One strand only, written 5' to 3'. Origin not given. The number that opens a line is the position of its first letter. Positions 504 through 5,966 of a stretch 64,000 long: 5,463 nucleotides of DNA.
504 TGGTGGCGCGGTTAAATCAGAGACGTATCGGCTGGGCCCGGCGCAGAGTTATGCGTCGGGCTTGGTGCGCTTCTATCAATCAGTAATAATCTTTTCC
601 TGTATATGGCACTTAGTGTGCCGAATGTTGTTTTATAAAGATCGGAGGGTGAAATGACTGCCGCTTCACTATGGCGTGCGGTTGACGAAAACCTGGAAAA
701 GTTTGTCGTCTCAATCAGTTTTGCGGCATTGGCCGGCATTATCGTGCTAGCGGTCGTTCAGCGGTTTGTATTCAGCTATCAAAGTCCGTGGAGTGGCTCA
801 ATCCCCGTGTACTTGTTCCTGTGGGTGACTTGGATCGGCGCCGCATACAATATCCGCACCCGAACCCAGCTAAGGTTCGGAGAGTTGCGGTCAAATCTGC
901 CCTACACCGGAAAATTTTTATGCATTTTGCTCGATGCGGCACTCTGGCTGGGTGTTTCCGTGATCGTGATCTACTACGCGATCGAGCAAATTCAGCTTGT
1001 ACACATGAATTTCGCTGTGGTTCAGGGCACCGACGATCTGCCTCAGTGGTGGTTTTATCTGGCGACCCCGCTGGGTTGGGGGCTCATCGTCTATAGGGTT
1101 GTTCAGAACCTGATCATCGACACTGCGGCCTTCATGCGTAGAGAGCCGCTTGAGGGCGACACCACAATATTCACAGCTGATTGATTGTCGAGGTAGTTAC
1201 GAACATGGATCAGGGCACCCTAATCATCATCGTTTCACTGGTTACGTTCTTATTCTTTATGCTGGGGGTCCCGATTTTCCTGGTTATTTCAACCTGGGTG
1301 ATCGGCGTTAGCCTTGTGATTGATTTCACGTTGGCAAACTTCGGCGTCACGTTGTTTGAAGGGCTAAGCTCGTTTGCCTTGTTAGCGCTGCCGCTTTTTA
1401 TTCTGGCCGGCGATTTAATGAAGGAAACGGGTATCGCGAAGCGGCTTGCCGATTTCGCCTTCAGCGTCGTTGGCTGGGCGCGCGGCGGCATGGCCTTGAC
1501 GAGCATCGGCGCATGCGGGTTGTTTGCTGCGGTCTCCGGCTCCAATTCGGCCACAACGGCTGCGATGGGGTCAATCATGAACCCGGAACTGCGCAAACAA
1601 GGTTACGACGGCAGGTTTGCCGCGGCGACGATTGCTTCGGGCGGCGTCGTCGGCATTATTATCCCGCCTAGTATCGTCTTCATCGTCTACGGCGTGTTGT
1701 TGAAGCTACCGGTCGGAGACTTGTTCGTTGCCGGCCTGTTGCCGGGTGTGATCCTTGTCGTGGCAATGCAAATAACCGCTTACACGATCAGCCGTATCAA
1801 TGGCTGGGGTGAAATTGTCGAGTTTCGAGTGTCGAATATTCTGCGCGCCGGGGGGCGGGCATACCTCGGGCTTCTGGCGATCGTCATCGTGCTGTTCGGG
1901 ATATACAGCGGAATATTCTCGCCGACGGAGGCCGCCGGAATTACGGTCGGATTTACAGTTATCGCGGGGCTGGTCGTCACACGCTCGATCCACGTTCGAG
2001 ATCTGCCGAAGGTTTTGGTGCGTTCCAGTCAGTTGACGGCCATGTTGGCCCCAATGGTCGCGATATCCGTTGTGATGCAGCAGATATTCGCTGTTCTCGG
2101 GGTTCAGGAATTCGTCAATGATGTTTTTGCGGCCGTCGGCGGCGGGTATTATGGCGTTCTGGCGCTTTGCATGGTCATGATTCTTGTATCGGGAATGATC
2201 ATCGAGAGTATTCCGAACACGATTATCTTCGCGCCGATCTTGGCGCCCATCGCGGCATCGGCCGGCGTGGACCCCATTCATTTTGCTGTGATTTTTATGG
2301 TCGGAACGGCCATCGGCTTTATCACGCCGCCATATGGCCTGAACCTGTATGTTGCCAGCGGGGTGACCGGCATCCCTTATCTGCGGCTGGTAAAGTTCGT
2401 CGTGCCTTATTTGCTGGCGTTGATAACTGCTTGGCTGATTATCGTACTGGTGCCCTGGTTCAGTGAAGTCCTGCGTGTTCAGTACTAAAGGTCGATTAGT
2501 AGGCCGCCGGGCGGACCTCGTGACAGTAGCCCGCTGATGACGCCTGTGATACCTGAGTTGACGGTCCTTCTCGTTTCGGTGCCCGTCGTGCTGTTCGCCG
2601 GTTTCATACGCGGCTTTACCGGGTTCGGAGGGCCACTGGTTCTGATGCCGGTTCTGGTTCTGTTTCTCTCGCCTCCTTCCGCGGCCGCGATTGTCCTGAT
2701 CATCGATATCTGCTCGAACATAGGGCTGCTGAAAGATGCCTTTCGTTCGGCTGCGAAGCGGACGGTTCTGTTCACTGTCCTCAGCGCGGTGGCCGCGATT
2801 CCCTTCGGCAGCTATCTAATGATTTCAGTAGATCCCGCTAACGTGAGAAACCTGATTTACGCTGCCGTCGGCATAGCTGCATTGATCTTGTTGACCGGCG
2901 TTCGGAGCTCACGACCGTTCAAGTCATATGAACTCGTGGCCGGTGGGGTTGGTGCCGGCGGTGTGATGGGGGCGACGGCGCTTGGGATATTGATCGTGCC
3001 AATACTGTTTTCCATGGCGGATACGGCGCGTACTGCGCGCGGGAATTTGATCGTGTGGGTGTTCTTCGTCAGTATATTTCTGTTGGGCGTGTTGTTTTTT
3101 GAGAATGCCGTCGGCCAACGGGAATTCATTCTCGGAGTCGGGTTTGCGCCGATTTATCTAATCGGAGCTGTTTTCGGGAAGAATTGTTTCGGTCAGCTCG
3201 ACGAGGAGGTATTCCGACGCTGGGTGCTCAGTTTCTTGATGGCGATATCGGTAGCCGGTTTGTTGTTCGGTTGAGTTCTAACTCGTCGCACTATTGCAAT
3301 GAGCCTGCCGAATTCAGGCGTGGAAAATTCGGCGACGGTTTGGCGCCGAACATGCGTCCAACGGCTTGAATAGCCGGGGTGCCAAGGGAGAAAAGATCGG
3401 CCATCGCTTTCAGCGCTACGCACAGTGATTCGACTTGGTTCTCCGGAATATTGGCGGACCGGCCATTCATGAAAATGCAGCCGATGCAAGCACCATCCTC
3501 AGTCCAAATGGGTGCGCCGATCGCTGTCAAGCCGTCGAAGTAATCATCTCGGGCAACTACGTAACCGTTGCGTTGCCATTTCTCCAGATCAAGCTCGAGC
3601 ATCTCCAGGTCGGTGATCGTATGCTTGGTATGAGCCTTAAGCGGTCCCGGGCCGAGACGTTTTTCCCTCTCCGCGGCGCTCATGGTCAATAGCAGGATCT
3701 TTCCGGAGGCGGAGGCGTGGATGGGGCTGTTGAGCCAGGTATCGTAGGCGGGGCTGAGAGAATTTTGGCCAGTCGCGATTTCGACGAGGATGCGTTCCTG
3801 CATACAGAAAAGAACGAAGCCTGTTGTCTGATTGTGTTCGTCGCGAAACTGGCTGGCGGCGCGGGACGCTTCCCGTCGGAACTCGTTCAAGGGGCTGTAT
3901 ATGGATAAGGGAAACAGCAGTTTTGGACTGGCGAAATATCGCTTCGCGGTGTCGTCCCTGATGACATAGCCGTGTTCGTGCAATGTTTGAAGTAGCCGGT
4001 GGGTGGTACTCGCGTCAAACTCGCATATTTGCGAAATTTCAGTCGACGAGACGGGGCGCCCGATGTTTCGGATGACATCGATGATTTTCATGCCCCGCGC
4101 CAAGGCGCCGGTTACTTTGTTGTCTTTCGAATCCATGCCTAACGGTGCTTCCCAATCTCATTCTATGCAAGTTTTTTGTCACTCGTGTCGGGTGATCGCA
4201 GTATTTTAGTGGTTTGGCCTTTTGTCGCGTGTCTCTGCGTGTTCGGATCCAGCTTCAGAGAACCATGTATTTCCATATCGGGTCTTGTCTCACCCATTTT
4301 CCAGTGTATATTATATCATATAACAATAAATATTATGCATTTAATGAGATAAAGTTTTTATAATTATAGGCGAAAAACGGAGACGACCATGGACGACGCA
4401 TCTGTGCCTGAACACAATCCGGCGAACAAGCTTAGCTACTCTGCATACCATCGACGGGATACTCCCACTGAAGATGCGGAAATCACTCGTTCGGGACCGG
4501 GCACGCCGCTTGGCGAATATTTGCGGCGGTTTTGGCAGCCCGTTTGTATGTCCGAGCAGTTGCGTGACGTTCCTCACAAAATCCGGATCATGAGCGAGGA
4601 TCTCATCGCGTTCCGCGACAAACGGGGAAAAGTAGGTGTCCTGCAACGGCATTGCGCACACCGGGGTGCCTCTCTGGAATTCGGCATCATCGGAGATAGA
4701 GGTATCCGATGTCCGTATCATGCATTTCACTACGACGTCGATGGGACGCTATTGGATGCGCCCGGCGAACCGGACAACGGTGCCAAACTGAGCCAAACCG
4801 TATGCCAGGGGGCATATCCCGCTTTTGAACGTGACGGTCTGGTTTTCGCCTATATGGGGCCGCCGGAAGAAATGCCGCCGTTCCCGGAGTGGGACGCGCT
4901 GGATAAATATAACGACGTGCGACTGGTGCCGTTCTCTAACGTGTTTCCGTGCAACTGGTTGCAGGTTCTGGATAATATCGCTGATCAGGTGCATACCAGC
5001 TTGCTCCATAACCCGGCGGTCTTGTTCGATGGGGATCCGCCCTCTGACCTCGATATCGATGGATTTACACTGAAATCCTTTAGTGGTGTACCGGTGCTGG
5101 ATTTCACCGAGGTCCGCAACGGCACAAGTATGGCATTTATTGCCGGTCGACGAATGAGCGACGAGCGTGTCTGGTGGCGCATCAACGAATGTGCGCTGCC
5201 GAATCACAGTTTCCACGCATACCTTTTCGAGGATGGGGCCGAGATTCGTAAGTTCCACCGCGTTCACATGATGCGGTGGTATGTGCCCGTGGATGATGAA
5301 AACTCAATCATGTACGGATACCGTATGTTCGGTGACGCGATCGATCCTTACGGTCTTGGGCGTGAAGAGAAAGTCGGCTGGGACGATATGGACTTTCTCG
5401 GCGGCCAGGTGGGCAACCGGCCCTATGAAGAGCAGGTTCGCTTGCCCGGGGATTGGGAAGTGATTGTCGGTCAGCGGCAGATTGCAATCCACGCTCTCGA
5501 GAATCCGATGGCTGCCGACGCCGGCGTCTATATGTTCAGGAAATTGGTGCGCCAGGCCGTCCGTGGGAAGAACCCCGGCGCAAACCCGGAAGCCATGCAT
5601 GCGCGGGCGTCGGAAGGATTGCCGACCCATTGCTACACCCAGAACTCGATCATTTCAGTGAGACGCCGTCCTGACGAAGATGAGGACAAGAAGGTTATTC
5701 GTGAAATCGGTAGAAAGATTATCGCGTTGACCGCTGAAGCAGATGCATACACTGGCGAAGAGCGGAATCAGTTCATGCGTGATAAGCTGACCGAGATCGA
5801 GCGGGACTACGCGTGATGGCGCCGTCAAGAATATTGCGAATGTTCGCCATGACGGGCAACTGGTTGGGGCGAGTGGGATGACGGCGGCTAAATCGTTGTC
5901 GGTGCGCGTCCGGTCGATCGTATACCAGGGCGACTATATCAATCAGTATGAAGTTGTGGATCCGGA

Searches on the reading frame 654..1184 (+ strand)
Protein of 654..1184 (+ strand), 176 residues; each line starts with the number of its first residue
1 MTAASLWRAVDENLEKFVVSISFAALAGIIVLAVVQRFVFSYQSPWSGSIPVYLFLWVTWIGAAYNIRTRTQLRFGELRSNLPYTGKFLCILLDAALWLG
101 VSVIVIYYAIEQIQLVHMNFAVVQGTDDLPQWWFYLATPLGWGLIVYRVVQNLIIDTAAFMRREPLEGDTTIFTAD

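Call 37: search_protein_families(library=pfam, proteins=[window:654-1184:+], max_evalue=0.00001)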
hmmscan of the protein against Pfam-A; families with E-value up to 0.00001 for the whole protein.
window:654-1184:+ (176 aa): 1 family
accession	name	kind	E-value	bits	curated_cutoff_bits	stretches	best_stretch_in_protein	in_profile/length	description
PF04290.18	DctQ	-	5.8e-20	72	28.3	1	27-155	2-128/132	Tripartite ATP-independent periplasmic transporters, DctQ component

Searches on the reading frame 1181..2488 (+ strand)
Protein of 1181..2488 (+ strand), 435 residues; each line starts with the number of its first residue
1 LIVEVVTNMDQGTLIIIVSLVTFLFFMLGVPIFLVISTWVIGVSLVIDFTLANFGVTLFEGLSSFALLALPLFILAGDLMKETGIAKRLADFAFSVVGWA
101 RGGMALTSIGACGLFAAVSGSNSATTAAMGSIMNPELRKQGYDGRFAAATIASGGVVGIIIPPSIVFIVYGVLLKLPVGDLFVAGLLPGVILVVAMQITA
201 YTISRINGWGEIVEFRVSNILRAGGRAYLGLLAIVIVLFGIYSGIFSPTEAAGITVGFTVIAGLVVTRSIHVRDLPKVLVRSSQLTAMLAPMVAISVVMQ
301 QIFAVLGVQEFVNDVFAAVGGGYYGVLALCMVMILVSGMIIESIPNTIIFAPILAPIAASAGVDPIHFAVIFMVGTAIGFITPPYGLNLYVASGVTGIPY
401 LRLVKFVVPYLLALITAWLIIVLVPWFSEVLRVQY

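Call 37: search_protein_families(library=pfam, proteins=[window:1181-2488:+], max_evalue=0.00001)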
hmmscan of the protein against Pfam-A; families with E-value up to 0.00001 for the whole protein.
window:1181-2488:+ (435 aa): 1 family
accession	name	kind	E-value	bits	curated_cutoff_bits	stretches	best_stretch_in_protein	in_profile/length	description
PF06808.19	DctM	-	2.1e-94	317.2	23.8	1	22-427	4-413/413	Tripartite ATP-independent periplasmic transporter, DctM component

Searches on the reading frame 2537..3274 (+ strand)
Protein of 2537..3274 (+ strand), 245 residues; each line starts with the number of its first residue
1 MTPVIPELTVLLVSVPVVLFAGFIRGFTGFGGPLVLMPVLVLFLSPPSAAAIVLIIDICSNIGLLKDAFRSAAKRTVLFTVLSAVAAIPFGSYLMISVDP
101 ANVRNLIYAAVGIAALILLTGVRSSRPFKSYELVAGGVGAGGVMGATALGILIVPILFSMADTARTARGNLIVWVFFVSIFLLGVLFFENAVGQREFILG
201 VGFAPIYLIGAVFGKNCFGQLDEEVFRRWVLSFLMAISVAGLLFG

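Call 37: search_protein_families(library=pfam, proteins=[window:2537-3274:+], max_evalue=0.00001)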
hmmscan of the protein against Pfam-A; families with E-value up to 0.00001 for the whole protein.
window:2537-3274:+ (245 aa): 1 family
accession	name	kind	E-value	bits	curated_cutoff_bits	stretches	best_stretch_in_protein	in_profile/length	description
PF01925.25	TauE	-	3.7e-23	82.9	32.6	1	16-239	3-235/237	Sulfite exporter TauE/SafE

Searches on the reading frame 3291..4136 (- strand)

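Call 37: search_protein_families(library=pfam, proteins=[window:3291-4136:-], max_evalue=0.00001)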
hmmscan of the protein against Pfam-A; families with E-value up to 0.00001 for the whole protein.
window:3291-4136:- (281 aa): 2 families
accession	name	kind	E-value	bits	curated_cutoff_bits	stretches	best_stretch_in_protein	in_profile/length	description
PF01614.24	IclR_C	-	2.5e-18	66.7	24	1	99-248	22-171/174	Bacterial transcriptional regulator IclR C-terminal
PF09339.16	HTH_IclR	-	4e-13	49.3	22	1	11-61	1-51/52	IclR helix-turn-helix domain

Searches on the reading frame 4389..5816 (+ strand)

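Call 37: search_protein_families(library=pfam, proteins=[window:4389-5816:+], max_evalue=0.00001)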
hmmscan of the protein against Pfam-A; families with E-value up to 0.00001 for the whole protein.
window:4389-5816:+ (475 aa): 2 families
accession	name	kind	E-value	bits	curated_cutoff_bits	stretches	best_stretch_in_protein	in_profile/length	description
PF00355.32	Rieske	-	3.3e-16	59.4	20.3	1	49-128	2-82/88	Rieske [2Fe-2S] domain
PF19301.5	LigXa_C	-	4.9e-06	26.4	27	0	154-208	1-54/304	LigXa C-terminal domain like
